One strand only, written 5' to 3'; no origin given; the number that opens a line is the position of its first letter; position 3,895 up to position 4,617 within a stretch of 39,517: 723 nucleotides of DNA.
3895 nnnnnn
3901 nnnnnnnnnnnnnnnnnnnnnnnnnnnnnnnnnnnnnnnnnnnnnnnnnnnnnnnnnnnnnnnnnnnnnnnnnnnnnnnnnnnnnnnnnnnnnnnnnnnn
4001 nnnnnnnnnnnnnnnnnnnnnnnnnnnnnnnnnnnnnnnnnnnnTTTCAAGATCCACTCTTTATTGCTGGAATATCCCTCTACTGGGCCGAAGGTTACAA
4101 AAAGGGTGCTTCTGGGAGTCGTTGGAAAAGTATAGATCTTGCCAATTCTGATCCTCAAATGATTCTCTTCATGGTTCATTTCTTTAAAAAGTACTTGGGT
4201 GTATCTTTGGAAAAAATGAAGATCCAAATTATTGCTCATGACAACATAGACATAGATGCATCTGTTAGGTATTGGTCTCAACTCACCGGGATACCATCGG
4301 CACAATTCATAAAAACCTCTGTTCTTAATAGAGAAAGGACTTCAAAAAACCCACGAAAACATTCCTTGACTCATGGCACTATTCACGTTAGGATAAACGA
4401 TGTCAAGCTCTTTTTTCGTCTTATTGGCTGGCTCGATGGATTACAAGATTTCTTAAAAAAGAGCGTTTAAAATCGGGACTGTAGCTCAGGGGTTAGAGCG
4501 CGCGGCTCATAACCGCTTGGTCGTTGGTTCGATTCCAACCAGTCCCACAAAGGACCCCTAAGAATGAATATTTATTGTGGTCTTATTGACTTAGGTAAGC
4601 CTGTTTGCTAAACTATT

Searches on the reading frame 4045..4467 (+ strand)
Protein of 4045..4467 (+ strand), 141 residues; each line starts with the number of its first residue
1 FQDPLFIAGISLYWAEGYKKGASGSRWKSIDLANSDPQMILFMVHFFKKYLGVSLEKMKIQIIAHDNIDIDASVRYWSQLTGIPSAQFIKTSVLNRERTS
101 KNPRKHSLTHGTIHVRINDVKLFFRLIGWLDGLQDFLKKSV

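Call 79: search_protein_representatives(protein=window:4045-4467:+)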
Query: 141 residues. Proteins with E-value up to 0.001 (for the whole library): 1865; up to 1e-10: 359; up to 1e-30: 7. The best 150 are listed.
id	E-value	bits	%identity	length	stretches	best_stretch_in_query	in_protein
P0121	9.8e-47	174.9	56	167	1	2-134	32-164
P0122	6.6e-43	162.4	56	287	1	3-139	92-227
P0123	2.2e-40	154.3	52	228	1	2-135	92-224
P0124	2.4e-35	138.0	46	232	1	3-134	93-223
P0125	4.6e-35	137.0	45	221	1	3-139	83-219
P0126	4.0e-34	134.0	47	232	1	4-134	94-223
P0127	1.5e-32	128.9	50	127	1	12-134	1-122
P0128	1.4e-30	122.5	45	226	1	4-137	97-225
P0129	1.2e-26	109.7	42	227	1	3-134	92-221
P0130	1.3e-25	106.4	43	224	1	4-138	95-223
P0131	1.0e-24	103.5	41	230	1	5-134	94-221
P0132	1.6e-24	102.8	46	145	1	5-133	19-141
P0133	1.6e-23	99.7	40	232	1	5-135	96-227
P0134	3.4e-23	98.6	42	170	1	5-134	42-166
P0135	4.0e-23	98.3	29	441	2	7-130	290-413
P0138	8.7e-22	94.0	29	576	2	6-118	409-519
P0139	9.3e-22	93.9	31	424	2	5-130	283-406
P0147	8.9e-21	90.7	27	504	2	5-134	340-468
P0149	1.4e-20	90.1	28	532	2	5-130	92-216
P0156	1.1e-19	87.3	27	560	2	5-133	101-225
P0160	6.2e-19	84.8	26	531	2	7-130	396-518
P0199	2.7e-16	76.2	34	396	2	4-131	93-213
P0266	3.2e-14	69.5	37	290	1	4-118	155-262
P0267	3.4e-14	69.4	34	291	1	4-133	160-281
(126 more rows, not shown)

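Call 80: search_protein_families(library=pfam, proteins=[P0135, P0138, P0139, P0147, P0149, P0156, P0160, P0199, P0266, P0267], max_evalue=0.1)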
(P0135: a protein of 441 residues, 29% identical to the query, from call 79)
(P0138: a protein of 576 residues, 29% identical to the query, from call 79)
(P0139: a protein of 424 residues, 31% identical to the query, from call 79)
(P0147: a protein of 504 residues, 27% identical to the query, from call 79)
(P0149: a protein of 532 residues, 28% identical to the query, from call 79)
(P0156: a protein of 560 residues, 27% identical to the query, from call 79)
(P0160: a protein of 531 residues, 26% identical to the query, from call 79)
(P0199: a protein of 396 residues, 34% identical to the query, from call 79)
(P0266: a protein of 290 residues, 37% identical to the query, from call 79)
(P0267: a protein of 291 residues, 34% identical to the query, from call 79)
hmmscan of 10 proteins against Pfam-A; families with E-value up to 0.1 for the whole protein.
P0135 (441 aa): 12 families
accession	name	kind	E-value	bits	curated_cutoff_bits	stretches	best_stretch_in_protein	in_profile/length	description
PF13384.12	HTH_23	-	1e-05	25.6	24.6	1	68-95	13-40/50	Homeodomain-like domain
PF13518.12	HTH_28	-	0.00044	20.7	25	1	70-95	10-35/52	Helix-turn-helix domain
PF13936.12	HTH_38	-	0.0018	18.4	27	1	60-87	8-35/44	Helix-turn-helix domain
PF02796.21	HTH_7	-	0.002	18.7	23.8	0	63-87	12-36/45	Helix-turn-helix domain of resolvase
PF08281.18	Sigma70_r4_2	-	0.0046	17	25.7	1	69-93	23-47/54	Sigma-70, region 4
PF22448.1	RepB_primase_C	-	0.0047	17.2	26.1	0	10-28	11-29/54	RepB DNA-primase C-terminal helical domain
PF01381.28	HTH_3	-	0.0065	16.9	23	1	68-105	4-41/55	Helix-turn-helix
PF06056.18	Terminase_5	-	0.02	15.3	20.3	0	60-92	1-33/58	Putative ATPase subunit of terminase (gpP-like)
PF12840.13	HTH_20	-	0.033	14.6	27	0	67-90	12-36/51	Helix-turn-helix domain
PF20432.4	Xre-like-HTH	-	0.06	14.1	25.8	0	66-107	17-57/63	Antitoxin Xre-like helix-turn-helix domain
PF14528.11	LAGLIDADG_3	-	0.082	13.6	22.5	0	298-338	13-52/82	LAGLIDADG-like domain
PF13560.12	HTH_31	-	0.091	13.5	27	0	61-104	2-46/64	Helix-turn-helix domain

P0138 (576 aa): 9 families
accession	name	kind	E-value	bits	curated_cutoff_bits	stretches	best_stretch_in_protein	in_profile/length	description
PF13384.12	HTH_23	-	9.6e-06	25.7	24.6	1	57-94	3-40/50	Homeodomain-like domain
PF02796.21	HTH_7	-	0.0065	17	23.8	0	52-86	2-36/45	Helix-turn-helix domain of resolvase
PF18029.7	Glyoxalase_6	-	0.024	15.7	23.6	0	204-227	5-28/106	Glyoxalase-like domain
PF14528.11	LAGLIDADG_3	-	0.027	15.2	22.5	0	418-456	13-50/82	LAGLIDADG-like domain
PF13518.12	HTH_28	-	0.032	14.7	25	1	68-94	9-35/52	Helix-turn-helix domain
PF01466.24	Skp1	-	0.034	14.4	22.3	1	316-340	10-34/48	Skp1 family, dimerisation domain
PF25787.1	HTH_SB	-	0.043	14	43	0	59-93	10-44/53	Sleeping Beauty transposase HTH domain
PF24034.1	DUF7343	-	0.071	13.4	27.6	0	70-96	16-43/62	Domain of unknown function (DUF7343)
PF12802.13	MarR_2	-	0.094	13.3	27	0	75-96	24-45/61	MarR family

P0139 (424 aa): 6 families
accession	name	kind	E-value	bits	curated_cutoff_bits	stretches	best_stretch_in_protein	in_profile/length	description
PF13384.12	HTH_23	-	3.3e-05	24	24.6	1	14-41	13-40/50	Homeodomain-like domain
PF08281.18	Sigma70_r4_2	-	0.00092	19.2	25.7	1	15-39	23-47/54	Sigma-70, region 4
PF13518.12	HTH_28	-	0.0027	18.2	25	1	17-41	11-35/52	Helix-turn-helix domain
PF13936.12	HTH_38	-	0.0079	16.3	27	1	7-34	9-36/44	Helix-turn-helix domain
PF12096.13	DUF3572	-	0.012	16.2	25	0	305-340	10-42/84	Protein of unknown function (DUF3572)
PF12840.13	HTH_20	-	0.017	15.6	27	0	12-36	11-36/51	Helix-turn-helix domain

P0147 (504 aa): 3 families
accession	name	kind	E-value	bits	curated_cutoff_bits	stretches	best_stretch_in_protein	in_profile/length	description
PF02796.21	HTH_7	-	0.0024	18.4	23.8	0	21-44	11-34/45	Helix-turn-helix domain of resolvase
PF13936.12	HTH_38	-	0.028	14.6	27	0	70-98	10-38/44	Helix-turn-helix domain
PF13384.12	HTH_23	-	0.034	14.4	24.6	1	76-103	13-40/50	Homeodomain-like domain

P0149 (532 aa): 16 families
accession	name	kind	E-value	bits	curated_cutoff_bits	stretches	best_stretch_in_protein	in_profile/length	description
PF13384.12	HTH_23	-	2.3e-06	27.7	24.6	1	9-40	9-40/50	Homeodomain-like domain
PF08281.18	Sigma70_r4_2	-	5.1e-06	26.5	25.7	1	14-38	23-47/54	Sigma-70, region 4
PF13936.12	HTH_38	-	3.8e-05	23.8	27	1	7-33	10-36/44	Helix-turn-helix domain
PF06056.18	Terminase_5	-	7.6e-05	23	20.3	0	7-38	3-34/58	Putative ATPase subunit of terminase (gpP-like)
PF10975.14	DUF2802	-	8.7e-05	23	33.5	0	299-329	34-64/68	Protein of unknown function (DUF2802)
PF02796.21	HTH_7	-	0.00048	20.6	23.8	1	9-33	13-37/45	Helix-turn-helix domain of resolvase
PF01381.28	HTH_3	-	0.00055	20.4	23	1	11-41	5-33/55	Helix-turn-helix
PF13518.12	HTH_28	-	0.00078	19.9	25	1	13-40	8-35/52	Helix-turn-helix domain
PF25787.1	HTH_SB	-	0.0018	18.5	43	0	9-34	14-39/53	Sleeping Beauty transposase HTH domain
PF04545.22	Sigma70_r4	-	0.002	18.1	24.1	0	16-33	19-36/50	Sigma-70, region 4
PF12840.13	HTH_20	-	0.0027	18.1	27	1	11-35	11-36/51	Helix-turn-helix domain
PF15978.11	TnsD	-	0.004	16.7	32.4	0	7-46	188-228/355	Tn7-like transposition protein D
PF09339.16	HTH_IclR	-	0.0051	17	22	0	306-329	16-39/52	IclR helix-turn-helix domain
PF00196.25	GerE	-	0.0078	16.3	23.5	1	14-41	14-41/57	Bacterial regulatory proteins, luxR family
PF13412.12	HTH_24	-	0.021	14.8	21.9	1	18-35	18-35/48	Winged helix-turn-helix DNA-binding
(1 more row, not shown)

P0156 (560 aa): 39 families (the best 25 are shown)
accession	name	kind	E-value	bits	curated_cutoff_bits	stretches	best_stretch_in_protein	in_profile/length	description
PF13384.12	HTH_23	-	1.3e-19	69.9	24.6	3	316-351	5-39/50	Homeodomain-like domain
PF13518.12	HTH_28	-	4.2e-13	49.6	25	1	321-351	4-34/52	Helix-turn-helix domain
PF02796.21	HTH_7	-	2e-12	47.5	23.8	2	318-348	10-40/45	Helix-turn-helix domain of resolvase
PF08281.18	Sigma70_r4_2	-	8.3e-12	45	25.7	1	309-355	5-52/54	Sigma-70, region 4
PF01381.28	HTH_3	-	2.7e-10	40.5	23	1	327-352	7-32/55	Helix-turn-helix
PF13936.12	HTH_38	-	2.3e-08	34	27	2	14-41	8-35/44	Helix-turn-helix domain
PF13412.12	HTH_24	-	3.5e-08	33.3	21.9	0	24-44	15-35/48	Winged helix-turn-helix DNA-binding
PF13551.12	HTH_29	-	8.2e-08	32.7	28.1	1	321-351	3-34/64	Winged helix-turn helix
PF12840.13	HTH_20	-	3.8e-07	30.4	27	0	272-297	11-37/51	Helix-turn-helix domain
PF13542.12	HTH_Tnp_ISL3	-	5.3e-07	29.4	27.4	1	320-350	18-47/51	Helix-turn-helix domain of transposase family ISL3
PF12728.13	HTH_17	-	2e-06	28.4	27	1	331-354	3-26/51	Helix-turn-helix domain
PF00356.27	LacI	-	1.6e-05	25.1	27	1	333-366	3-36/46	Bacterial regulatory proteins, lacI family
PF09339.16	HTH_IclR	-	2.5e-05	24.4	22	0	322-350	11-39/52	IclR helix-turn-helix domain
PF04545.22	Sigma70_r4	-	7.2e-05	22.7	24.1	0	328-352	19-43/50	Sigma-70, region 4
PF00196.25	GerE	-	0.00021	21.3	23.5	0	24-50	15-41/57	Bacterial regulatory proteins, luxR family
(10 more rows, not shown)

P0160 (531 aa): 6 families
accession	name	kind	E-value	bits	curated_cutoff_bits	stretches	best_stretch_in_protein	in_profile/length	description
PF13518.12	HTH_28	-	0.0033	17.9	25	0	67-94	9-35/52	Helix-turn-helix domain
PF02796.21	HTH_7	-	0.005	17.4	23.8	0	52-86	2-36/45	Helix-turn-helix domain of resolvase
PF25787.1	HTH_SB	-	0.007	16.6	43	0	58-92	9-43/53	Sleeping Beauty transposase HTH domain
PF08281.18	Sigma70_r4_2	-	0.01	15.9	25.7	0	68-89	23-44/54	Sigma-70, region 4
PF13384.12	HTH_23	-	0.019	15.2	24.6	1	56-93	2-39/50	Homeodomain-like domain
PF14549.12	P22_Cro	-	0.079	13.2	30.2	0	79-106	17-44/60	DNA-binding transcriptional regulator Cro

P0199 (396 aa): 5 families
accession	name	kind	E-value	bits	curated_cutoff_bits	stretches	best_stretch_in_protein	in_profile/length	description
PF13384.12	HTH_23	-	0.00012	22.2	24.6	1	13-41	12-40/50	Homeodomain-like domain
PF11165.13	DUF2949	-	0.011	16.7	24.2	0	126-151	4-29/56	Protein of unknown function (DUF2949)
PF13936.12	HTH_38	-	0.042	14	27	0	10-36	12-38/44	Helix-turn-helix domain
PF25787.1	HTH_SB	-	0.082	13.1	43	0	4-40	4-44/53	Sleeping Beauty transposase HTH domain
PF02796.21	HTH_7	-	0.094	13.3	23.8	0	4-35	7-38/45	Helix-turn-helix domain of resolvase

P0266 (290 aa): 15 families
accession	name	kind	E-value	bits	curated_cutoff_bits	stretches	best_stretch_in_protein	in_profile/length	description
PF13384.12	HTH_23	-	8.2e-11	41.8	24.6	2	6-39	5-38/50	Homeodomain-like domain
PF13518.12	HTH_28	-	5.5e-07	30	25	2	67-97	4-34/52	Helix-turn-helix domain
PF13936.12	HTH_38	-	7.7e-06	26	27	1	8-37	10-39/44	Helix-turn-helix domain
PF06056.18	Terminase_5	-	2e-05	24.9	20.3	1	6-60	1-55/58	Putative ATPase subunit of terminase (gpP-like)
PF01381.28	HTH_3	-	8.7e-05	22.9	23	1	72-99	6-33/55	Helix-turn-helix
PF22943.2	HTH_68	-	0.00022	21.2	27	1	67-87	9-29/45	Putative helix-turn-helix domain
PF22448.1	RepB_primase_C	-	0.0013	19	26.1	0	10-28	10-28/54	RepB DNA-primase C-terminal helical domain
PF08281.18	Sigma70_r4_2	-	0.0028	17.7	25.7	0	62-92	12-43/54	Sigma-70, region 4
PF23125.1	Xre-MbcA-ParS_M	-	0.0053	16.9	27.8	1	79-101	5-27/51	Antitoxin Xre/MbcA/ParS-like, middle domain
PF14493.12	HTH_40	-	0.0083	16.8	27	0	67-143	4-80/89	Helix-turn-helix domain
PF02796.21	HTH_7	-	0.017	15.7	23.8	0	65-92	11-38/45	Helix-turn-helix domain of resolvase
PF25787.1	HTH_SB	-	0.017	15.3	43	0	5-36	9-40/53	Sleeping Beauty transposase HTH domain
PF13560.12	HTH_31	-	0.018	15.8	27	0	72-97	10-36/64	Helix-turn-helix domain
PF09339.16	HTH_IclR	-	0.029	14.6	22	0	16-37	16-37/52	IclR helix-turn-helix domain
PF13551.12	HTH_29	-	0.033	14.7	28.1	0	67-98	3-35/64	Winged helix-turn helix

P0267 (291 aa): 14 families
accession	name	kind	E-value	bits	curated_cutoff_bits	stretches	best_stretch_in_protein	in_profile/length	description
PF13384.12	HTH_23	-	3.4e-07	30.3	24.6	1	68-106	2-40/50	Homeodomain-like domain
PF13518.12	HTH_28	-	0.00061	20.3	25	1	72-105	1-34/52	Helix-turn-helix domain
PF13936.12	HTH_38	-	0.00068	19.8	27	1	73-101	10-38/44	Helix-turn-helix domain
PF01381.28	HTH_3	-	0.005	17.3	23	1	81-106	7-32/55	Helix-turn-helix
PF14549.12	P22_Cro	-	0.0099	16.1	30.2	1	87-111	13-37/60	DNA-binding transcriptional regulator Cro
PF02796.21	HTH_7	-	0.018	15.6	23.8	1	73-100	11-38/45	Helix-turn-helix domain of resolvase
PF01527.26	HTH_Tnp_1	-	0.021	15.5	24.1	1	73-107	12-47/75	Transposase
PF07022.19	Phage_CI_repr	-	0.032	15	22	0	83-104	11-33/65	Bacteriophage CI repressor helix-turn-helix domain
PF09339.16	HTH_IclR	-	0.041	14.1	22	1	76-101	11-36/52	IclR helix-turn-helix domain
PF00440.29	TetR_N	-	0.056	13.7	24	0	83-100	16-33/47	Bacterial regulatory proteins, tetR family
PF19610.4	DUF6115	-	0.07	13.9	27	0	70-103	97-130/134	Family of unknown function (DUF6115)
PF08281.18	Sigma70_r4_2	-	0.076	13.1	25.7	0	74-101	16-44/54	Sigma-70, region 4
PF04218.19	CENP-B_N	-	0.079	13.1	21.2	0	71-104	10-43/53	CENP-B N-terminal DNA-binding domain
PF12802.13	MarR_2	-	0.084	13.5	27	0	80-101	17-38/61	MarR family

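Call 85: search_solved_structures(query=A3, max_evalue=10, show_alignments=3)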
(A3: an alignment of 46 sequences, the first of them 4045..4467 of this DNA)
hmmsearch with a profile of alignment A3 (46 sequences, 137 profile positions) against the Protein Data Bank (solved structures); distinct sequences matched with E-value up to 10: 12.
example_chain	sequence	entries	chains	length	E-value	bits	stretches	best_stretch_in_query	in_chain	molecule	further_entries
7rdr_A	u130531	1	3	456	1.3e-07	34.5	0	110-134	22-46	Circular tendon repeat protein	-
1b24_A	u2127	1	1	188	0.013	18.3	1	13-50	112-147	Homing endonuclease I-DmoI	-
5akm_A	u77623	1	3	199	0.015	18.1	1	13-50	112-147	HOMING ENDONUCLEASE I-DMOI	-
2vs7_A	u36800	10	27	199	0.015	18.1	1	13-50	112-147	HOMING ENDONUCLEASE I-DMOI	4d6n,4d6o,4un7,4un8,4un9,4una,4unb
4un7_G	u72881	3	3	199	0.015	18.1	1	13-50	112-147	HOMING ENDONUCLEASE I-DMOI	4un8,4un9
2vs8_A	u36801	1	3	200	0.015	18.1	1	13-50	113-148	HOMING ENDONUCLEASE I-DMOI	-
5o6i_A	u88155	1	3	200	0.018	17.8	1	13-50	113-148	Homing endonuclease I-DmoI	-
5o6g_A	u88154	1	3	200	0.018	17.8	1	13-50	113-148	Homing endonuclease I-DmoI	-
6v39_2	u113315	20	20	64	0.31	13.8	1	67-125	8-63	50S ribosomal protein L35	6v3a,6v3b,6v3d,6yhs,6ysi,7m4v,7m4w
8adn_J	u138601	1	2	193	0.42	13.4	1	2-65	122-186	Proteasome subunit beta type-4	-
3htz_A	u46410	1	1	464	0.51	13.1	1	35-85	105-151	Alanyl-tRNA synthetase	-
1riq_A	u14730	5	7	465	0.51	13.1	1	35-85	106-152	Alanyl-tRNA synthetase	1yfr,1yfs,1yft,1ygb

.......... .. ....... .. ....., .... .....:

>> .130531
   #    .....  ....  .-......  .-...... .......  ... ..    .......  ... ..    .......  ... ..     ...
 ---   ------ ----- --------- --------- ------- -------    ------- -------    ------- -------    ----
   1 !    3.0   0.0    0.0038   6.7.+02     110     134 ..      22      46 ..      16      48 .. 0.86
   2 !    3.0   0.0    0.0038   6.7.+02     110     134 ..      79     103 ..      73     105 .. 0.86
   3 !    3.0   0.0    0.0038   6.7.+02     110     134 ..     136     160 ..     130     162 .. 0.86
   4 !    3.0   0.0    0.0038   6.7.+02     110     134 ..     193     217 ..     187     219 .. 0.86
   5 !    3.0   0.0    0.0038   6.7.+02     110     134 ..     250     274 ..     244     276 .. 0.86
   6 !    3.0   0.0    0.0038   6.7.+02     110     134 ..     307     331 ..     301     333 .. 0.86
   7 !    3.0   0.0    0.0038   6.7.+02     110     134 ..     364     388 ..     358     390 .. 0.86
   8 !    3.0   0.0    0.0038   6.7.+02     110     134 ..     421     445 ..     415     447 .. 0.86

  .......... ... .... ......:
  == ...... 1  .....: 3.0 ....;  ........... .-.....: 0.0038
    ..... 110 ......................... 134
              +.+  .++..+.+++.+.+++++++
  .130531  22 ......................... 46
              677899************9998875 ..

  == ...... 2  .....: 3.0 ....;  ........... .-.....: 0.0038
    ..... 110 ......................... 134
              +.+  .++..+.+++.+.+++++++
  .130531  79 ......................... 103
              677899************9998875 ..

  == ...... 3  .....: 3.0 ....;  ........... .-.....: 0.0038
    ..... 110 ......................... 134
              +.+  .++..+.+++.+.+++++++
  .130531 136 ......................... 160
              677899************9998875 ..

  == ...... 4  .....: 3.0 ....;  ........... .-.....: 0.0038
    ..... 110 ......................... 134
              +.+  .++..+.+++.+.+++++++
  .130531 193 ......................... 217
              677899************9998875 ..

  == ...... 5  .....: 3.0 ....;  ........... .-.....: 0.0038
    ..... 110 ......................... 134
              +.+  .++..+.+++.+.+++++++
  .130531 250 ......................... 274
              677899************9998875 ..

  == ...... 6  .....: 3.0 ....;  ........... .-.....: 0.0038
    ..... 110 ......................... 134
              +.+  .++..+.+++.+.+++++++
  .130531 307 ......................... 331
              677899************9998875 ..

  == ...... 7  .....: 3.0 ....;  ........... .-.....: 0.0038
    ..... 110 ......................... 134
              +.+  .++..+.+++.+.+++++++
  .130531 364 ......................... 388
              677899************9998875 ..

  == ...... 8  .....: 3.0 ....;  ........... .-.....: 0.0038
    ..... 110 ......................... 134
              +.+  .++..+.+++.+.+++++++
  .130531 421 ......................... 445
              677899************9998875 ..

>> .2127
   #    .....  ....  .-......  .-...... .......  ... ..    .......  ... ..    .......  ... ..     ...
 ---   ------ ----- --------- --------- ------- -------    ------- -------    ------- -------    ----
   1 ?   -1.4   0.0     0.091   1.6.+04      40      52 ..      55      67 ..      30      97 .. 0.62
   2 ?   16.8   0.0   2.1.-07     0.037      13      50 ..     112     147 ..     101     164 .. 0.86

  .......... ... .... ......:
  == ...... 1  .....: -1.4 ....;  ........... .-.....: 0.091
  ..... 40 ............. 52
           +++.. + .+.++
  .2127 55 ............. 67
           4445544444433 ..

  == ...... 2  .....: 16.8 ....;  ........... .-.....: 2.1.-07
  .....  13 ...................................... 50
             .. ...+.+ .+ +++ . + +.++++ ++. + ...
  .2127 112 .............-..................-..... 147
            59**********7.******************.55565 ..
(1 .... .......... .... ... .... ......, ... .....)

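Call 90: search_protein_families(library=pfam, alignment_id=A3, max_evalue=5)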
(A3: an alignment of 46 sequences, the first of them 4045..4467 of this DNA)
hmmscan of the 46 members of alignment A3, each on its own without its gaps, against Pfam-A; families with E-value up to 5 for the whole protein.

A. member 1, window:4045-4467:+ (141 aa): 0 families

B. families by the number of members that match (of 46 scanned): 13 families
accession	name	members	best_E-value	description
PF01411.24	tRNA-synt_2c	2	0.024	tRNA synthetases class II (A)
PF14528.11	LAGLIDADG_3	2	0.088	LAGLIDADG-like domain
PF08412.15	Ion_trans_N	1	0.03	Ion transport protein N-terminal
PF14667.12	Polysacc_synt_C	1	0.03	Polysaccharide biosynthesis C-terminal domain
PF22397.2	NADAR-DarT1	1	0.035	DarT1-associated NADAR antitoxin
PF21889.1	TPR1-like_2nd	1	0.044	TPR1-like, CTLH-containing domain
PF17538.8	C_LFY_FLO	1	0.057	DNA Binding Domain (C-terminal) Leafy/Floricaula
PF21493.2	TubZ_C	1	0.059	Tubulin-like protein TubZ, C-terminal domain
PF05264.16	CfAFP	1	0.11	Choristoneura fumiferana antifreeze protein (CfAFP)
PF11485.14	STK_08120-like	1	0.13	STK_08120-like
PF24781.2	FANCA_helical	1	0.15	FANCA helical domain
PF23482.1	YLR146W-A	1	0.15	YLR146W-A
PF17644.7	30K_MP_core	1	0.16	Jelly-roll domain of 30K viral movement proteins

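Call 91: predict_structure(alignment_id=A3)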
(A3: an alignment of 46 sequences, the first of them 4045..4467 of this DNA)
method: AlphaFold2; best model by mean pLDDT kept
length: 141 residues; sequences in the alignment: 46
mean_pLDDT: 92.3   pTM: 0.85
mean pLDDT of the five models: 92.3, 91.7, 91.5, 90.7, 90.7
residues with pLDDT >= 90: 111; 70-90: 22; 50-70: 8; < 50: 0
segments of 3 or more residues with pLDDT < 50: none
pLDDT, mean of each block of 10 residues (from residue 1): 95 93 78 98 98 98 94 98 97 76 80 97 96 95 85
secondary structure, 60 per line:
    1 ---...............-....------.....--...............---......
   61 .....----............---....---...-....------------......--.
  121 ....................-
elements in order: H4-16 H20-23 E30-34 H37-51 E58-65 H70-81 E92-94 H96-99 E112-117 H120-140

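Call 93: fold_search(model_id=the predicted structure, library=pdb)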
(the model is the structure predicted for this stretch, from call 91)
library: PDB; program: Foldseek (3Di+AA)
matches with E <= 10: 678; with E <= 0.001: 1
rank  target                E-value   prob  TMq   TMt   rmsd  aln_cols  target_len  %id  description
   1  6jfw_A                9.0e-04  0.99  0.38  0.38   7.1       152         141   10  Crystal structure of PA0833 periplasmic domain from Pseudomonas aeruginosa reveals an unexpected enlarged peptidoglyca (released 2019-03-20)
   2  6ikj_A                1.6e-03  0.96  0.35  0.36   7.8       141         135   11  Crystal structure of YfiB(F48S) (released 2019-03-13)
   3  6iki_B                2.6e-03  0.99  0.43  0.44   6.9       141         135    9  Crystal structure of YfiB(W55L) (released 2019-03-13)
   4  4zhv_A                4.7e-03  0.91  0.36  0.36   7.0       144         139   10  Crystal structure of a bacterial signalling protein (released 2016-04-27)
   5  4zhv_B                5.0e-03  0.89  0.33  0.34   7.7       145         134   10  Crystal structure of a bacterial signalling protein (released 2016-04-27)
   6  6iki_A                5.0e-03  0.85  0.33  0.34   7.0       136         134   12  Crystal structure of YfiB(W55L) (released 2019-03-13)
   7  5eaz_A                6.0e-03  0.92  0.36  0.38   7.7       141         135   11  crystal form I of YfiB belonging to space groups P21 (released 2016-05-18)
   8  5wtl_D                6.4e-03  0.77  0.30  0.20  11.3       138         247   14  Crystal structure of the periplasmic portion of outer membrane protein A (OmpA) from Capnocytophaga gingivalis (released 2017-12-13)
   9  3b6n                  6.8e-03  0.97  0.32  0.31   6.1        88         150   14  Crystal structure of 2C-methyl-D-erythritol 2,4-cyclodiphosphate synthase PV003920 from Plasmodium vivax (released 2007-11-20)
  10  6u83                  7.3e-03  0.93  0.30  0.28   6.7       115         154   14  OmpA-like domain of FopA1 from Francisella tularensis subsp. tularensis SCHU S4 (released 2019-09-18)
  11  1riq                  8.8e-03  0.90  0.36  0.14  12.2       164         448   15  The crystal structure of the catalytic fragment of the alanyl-tRNA synthetase (released 2004-04-06)
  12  2hqs_G                8.8e-03  0.66  0.25  0.30   6.7        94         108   12  Crystal structure of TolB/Pal complex (released 2007-04-03)
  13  6x62_N                1.5e-02  0.69  0.33  0.34   7.2       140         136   14  Legionella pneumophila Dot T4SS OMC (released 2020-09-30)
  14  7mud_AL               1.6e-02  0.89  0.38  0.32   6.4       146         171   11  Legionella pneumophila Dot/Icm T4SS OMC (released 2021-10-06)
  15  2hqs_C                1.7e-02  0.54  0.23  0.28   7.5        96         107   11  Crystal structure of TolB/Pal complex (released 2007-04-03)
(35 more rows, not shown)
